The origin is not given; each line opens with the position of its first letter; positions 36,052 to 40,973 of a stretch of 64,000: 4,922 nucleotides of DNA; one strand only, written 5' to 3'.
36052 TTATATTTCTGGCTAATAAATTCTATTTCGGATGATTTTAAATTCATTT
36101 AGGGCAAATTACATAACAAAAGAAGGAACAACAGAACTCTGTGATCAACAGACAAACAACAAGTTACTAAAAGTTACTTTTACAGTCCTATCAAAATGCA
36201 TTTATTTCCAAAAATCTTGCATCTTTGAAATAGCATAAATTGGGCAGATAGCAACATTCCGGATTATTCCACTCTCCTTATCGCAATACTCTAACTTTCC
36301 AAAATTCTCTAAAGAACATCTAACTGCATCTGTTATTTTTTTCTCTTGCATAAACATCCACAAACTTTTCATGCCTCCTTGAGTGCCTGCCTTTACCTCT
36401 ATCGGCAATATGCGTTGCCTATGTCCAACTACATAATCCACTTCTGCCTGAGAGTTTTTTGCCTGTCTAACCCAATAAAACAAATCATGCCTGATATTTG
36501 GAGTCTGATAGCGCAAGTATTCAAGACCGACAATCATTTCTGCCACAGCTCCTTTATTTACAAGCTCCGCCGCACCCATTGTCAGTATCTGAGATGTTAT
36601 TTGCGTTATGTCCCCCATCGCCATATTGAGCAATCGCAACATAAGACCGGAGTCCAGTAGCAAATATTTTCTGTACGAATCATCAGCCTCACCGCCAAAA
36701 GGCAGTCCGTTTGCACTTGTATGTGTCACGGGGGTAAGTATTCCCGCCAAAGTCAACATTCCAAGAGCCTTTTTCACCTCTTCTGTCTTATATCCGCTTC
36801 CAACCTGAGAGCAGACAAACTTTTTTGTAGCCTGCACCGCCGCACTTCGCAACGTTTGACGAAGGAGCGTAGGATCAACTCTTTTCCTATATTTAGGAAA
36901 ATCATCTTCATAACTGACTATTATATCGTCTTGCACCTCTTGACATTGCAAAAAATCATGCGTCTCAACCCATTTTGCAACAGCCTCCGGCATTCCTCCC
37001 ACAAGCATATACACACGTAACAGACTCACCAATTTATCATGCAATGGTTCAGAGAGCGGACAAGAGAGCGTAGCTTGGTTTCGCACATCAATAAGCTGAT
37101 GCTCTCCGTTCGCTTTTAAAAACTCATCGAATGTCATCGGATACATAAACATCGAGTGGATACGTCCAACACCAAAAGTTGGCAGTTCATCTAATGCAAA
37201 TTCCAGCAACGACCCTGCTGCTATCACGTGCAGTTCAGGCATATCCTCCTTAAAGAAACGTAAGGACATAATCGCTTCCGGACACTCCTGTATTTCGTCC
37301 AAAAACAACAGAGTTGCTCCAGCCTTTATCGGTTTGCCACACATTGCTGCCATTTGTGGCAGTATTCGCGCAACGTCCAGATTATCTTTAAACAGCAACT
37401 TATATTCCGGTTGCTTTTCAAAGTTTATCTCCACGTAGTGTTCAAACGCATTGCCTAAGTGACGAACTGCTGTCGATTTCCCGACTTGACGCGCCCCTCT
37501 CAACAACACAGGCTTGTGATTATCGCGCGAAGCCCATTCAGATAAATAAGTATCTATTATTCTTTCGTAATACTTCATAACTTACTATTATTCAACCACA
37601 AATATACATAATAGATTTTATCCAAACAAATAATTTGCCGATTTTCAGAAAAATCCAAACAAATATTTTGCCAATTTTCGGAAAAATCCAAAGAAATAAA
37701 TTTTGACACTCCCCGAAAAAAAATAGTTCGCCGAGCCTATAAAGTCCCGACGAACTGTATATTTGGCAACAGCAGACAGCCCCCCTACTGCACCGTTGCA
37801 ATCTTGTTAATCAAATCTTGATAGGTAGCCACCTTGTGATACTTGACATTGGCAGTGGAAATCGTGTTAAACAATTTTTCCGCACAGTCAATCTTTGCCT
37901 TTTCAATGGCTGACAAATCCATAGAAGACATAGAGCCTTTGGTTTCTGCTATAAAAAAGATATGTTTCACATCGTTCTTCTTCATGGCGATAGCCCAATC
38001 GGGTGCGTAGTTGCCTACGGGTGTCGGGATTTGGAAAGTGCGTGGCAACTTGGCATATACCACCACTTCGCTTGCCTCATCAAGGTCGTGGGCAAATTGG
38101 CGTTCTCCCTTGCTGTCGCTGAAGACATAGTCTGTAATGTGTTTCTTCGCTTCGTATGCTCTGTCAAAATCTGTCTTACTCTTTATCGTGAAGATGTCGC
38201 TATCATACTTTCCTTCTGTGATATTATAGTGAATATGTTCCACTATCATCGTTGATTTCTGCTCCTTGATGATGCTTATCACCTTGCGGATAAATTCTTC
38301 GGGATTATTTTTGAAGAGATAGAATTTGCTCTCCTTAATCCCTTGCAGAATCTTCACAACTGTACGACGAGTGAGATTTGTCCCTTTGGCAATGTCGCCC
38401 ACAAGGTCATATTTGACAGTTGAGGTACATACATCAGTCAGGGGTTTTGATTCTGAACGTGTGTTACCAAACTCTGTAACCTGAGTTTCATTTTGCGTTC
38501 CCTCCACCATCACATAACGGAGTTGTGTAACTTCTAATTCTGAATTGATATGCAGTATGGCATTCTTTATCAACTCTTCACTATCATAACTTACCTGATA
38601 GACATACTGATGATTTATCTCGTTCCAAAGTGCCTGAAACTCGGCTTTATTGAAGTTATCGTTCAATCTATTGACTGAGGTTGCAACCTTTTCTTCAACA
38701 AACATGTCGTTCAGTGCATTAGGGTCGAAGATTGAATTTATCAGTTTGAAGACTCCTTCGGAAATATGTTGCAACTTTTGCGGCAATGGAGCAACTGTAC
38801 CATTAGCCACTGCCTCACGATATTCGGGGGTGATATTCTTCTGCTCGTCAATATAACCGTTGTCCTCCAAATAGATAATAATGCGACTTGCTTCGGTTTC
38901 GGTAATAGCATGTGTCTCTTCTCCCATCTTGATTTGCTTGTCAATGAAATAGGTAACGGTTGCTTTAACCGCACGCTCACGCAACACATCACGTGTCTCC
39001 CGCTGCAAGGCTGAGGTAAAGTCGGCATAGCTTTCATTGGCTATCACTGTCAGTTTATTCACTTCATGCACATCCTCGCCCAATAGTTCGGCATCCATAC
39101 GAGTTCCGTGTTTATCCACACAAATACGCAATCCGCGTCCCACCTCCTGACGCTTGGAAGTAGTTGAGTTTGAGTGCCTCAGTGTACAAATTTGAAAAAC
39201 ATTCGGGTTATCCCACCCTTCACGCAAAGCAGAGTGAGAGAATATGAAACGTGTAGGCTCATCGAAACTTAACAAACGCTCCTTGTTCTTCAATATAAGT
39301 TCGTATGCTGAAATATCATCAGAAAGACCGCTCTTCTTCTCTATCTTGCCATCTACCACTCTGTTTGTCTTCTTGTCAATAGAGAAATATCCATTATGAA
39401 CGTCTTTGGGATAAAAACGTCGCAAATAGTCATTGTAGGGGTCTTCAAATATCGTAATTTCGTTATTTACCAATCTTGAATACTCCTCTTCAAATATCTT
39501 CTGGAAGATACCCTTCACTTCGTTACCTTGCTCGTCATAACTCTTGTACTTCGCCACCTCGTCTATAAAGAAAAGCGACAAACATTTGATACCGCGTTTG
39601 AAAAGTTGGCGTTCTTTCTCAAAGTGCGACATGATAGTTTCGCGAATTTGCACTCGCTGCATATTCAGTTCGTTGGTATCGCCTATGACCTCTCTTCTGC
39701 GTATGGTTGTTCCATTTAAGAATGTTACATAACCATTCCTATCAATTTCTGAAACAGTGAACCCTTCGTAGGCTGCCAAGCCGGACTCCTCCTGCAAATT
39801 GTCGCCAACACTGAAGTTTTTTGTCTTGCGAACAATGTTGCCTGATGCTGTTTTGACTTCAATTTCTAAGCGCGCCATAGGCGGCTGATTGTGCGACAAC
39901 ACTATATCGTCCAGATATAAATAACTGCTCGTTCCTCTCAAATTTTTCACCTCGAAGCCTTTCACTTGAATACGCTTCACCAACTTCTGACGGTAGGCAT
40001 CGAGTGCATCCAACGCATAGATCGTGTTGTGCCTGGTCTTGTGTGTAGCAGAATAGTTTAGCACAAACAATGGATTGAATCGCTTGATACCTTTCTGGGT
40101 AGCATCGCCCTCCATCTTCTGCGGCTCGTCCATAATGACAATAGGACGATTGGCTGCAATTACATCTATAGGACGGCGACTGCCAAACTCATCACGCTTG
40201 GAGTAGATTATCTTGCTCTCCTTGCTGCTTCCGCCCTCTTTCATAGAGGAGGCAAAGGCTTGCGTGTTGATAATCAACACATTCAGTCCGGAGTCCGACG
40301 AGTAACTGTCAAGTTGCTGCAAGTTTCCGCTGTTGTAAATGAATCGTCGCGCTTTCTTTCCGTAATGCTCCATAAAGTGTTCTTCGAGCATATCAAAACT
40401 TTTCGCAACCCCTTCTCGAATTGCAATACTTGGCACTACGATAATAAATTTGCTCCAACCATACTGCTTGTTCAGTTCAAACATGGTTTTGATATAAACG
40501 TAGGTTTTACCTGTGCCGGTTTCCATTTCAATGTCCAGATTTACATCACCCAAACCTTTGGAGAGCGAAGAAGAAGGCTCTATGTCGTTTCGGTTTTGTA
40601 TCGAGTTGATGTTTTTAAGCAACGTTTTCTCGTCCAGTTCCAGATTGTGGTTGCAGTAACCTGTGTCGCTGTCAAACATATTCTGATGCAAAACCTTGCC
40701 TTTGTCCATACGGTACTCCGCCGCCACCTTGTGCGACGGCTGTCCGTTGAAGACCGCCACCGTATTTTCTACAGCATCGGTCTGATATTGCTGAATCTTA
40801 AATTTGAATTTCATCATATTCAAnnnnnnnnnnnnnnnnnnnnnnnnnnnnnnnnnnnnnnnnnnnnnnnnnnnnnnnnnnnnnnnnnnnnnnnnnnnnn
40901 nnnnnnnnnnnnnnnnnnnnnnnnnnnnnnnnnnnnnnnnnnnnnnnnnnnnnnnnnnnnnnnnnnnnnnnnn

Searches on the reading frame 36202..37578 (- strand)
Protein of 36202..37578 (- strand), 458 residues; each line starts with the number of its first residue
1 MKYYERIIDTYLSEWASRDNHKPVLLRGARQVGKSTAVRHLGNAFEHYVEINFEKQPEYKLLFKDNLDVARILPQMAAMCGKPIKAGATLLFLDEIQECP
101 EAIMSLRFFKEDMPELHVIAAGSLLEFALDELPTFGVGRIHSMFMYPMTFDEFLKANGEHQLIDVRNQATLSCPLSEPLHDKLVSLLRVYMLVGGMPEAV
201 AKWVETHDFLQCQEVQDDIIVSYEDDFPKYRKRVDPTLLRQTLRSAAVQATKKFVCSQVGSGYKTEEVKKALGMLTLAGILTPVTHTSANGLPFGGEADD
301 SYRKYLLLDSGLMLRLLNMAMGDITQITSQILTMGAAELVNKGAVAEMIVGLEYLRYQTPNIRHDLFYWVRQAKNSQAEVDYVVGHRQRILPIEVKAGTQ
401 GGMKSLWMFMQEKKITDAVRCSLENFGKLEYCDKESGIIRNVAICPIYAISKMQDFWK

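Call 6: search_protein_families(library=pfam, proteins=[window:36202-37578:-])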
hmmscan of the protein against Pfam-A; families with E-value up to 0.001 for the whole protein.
window:36202-37578:- (458 aa): 2 families
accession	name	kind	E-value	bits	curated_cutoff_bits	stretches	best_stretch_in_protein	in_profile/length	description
PF13173.12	AAA_14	-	2.9e-25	89.2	27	1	21-154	2-129/129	AAA domain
PF13635.12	DUF4143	-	6.5e-22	78.4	28.1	1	224-398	1-160/160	Domain of unknown function (DUF4143)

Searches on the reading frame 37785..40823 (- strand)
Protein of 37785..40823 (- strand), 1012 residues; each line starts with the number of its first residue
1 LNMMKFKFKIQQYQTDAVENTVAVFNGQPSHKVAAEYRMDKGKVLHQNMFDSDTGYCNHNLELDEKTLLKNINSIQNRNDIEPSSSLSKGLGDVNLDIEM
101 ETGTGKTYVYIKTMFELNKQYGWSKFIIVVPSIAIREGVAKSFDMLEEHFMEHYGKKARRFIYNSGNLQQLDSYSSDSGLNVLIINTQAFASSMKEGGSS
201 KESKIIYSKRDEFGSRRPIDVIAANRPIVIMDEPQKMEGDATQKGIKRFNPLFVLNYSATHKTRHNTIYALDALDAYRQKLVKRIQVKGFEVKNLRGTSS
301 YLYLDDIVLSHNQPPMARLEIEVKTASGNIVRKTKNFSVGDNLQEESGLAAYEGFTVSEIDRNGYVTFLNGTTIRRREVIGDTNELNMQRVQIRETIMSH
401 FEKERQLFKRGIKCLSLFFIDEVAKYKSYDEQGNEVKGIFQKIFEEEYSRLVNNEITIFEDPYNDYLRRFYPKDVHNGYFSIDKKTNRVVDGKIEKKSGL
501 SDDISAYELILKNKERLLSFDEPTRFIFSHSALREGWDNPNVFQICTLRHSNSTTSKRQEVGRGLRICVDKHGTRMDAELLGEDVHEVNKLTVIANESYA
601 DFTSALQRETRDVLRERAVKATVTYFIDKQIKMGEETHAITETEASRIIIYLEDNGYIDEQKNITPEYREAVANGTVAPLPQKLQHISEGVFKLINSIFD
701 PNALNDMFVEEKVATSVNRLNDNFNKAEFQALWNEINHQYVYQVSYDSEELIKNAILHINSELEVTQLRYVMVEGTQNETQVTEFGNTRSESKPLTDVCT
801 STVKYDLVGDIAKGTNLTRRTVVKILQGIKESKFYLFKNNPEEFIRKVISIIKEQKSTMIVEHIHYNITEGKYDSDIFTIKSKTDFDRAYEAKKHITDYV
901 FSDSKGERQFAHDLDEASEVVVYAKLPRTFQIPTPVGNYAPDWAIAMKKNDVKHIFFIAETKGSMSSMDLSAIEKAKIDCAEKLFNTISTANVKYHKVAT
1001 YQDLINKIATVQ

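Call 6: search_protein_families(library=pfam, proteins=[window:37785-40823:-])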
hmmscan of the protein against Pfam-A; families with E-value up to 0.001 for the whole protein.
window:37785-40823:- (1012 aa): 3 families
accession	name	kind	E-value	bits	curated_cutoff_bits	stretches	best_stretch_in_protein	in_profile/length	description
PF19778.5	RE_endonuc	-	2.8e-32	111.2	23.4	1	894-999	2-106/108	Endonuclease domain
PF04851.21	ResIII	-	1.3e-14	54.9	22.5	1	11-261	5-162/164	Type III restriction enzyme, res subunit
PF00270.35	DEAD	-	9.9e-08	32.3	26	1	95-261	16-160/167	DEAD/DEAH box helicase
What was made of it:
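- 37785..40817 (-): res gene (type III helicase-nuclease). Its start region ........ (40810-40817) is complementary to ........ at the end of the last unit (40830-40837). ResIII plus RE_endonuc (call 6).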

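Call 25: search_protein_families(library=ncbifam, proteins=[window:37785-40823:-])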
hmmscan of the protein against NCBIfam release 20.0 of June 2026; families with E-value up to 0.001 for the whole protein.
window:37785-40823:- (1012 aa): 3 families
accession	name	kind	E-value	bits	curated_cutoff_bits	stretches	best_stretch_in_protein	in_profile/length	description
NF012027.0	PRK15483.1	equivalog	7.9e-119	398.1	564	1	4-1010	1-981/986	type III restriction-modification system endonuclease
NF046055.1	restr_BPTD_3080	equivalog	8.7e-08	30.6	800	0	822-968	782-927/970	BPTD_3080 family restriction endonuclease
NF053632.1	heli_RadD_YejH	equivalog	0.00019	19.9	720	0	524-572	299-347/573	DNA repair helicase RadD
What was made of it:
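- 37785..40817 (-): NF012027 E 8e-119, below its curated cut-off (call 25).
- On Type III restriction-modification operon (host context): NF012027 matches at E 8e-119 but below its curated cut-off (call 25).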
